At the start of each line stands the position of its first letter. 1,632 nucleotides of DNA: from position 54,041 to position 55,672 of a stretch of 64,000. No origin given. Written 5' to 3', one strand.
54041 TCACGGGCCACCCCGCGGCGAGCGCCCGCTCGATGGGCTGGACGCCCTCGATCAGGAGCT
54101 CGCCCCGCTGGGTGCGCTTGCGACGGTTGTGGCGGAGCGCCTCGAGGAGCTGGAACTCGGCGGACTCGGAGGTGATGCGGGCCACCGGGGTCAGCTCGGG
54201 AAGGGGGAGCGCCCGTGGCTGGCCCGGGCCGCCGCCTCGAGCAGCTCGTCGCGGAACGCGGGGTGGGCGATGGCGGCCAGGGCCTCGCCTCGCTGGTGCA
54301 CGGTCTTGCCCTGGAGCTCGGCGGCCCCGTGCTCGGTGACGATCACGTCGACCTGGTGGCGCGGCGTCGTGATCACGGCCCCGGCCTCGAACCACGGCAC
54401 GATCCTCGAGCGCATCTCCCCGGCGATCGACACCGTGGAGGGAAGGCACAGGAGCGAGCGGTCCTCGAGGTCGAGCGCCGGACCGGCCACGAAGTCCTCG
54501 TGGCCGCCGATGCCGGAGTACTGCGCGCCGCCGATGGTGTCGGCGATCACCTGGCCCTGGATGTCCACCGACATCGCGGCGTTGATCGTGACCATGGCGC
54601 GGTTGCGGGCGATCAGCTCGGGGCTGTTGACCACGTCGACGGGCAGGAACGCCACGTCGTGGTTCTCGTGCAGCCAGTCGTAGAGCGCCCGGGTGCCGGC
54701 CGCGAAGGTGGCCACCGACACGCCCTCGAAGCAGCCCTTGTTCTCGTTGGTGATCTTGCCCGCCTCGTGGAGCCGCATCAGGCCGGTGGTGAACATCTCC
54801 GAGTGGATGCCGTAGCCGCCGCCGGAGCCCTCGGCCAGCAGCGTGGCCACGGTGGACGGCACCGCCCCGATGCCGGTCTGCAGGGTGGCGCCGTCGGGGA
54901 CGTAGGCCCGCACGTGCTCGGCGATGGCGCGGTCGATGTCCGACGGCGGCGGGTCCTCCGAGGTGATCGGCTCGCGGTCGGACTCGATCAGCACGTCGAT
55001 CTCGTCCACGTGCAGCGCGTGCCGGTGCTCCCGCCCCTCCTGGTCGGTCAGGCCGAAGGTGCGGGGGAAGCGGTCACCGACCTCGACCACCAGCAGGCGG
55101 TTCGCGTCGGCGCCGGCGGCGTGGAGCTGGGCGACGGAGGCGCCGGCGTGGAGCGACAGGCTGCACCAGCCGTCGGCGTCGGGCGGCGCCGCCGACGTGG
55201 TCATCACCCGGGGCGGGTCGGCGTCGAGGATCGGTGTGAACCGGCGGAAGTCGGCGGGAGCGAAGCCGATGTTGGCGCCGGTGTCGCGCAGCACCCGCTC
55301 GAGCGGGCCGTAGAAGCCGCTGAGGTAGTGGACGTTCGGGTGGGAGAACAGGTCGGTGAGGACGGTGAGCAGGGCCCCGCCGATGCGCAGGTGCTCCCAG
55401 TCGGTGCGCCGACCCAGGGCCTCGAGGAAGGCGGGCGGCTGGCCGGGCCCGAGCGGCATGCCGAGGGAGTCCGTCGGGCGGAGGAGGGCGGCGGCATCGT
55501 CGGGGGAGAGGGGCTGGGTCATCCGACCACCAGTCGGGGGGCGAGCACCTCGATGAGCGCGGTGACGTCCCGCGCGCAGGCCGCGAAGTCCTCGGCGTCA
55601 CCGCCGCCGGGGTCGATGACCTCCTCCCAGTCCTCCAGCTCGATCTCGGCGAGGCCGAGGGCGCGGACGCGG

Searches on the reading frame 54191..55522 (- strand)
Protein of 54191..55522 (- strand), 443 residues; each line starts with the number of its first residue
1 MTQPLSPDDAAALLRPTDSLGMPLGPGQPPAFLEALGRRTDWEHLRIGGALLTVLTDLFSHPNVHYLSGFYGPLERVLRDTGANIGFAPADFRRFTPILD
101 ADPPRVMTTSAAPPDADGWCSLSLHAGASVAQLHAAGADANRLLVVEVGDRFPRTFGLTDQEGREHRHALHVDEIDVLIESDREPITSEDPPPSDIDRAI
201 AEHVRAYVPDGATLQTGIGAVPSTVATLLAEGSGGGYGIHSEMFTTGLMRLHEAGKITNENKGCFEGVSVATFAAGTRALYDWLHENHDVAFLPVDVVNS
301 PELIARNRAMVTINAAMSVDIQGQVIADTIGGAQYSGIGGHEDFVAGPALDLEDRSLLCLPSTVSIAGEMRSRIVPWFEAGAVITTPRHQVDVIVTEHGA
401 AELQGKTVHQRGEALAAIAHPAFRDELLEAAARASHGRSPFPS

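Call 71: search_protein_families(library=pfam, proteins=[window:54191-55522:-], max_evalue=0.00001)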
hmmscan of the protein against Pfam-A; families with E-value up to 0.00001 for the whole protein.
window:54191-55522:- (443 aa): 1 family
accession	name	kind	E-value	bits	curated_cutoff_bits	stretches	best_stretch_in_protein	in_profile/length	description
PF13336.12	AcetylCoA_hyd_C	-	4.1e-53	179.9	23.7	1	276-431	1-154/154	Acetyl-CoA hydrolase/transferase C-terminal domain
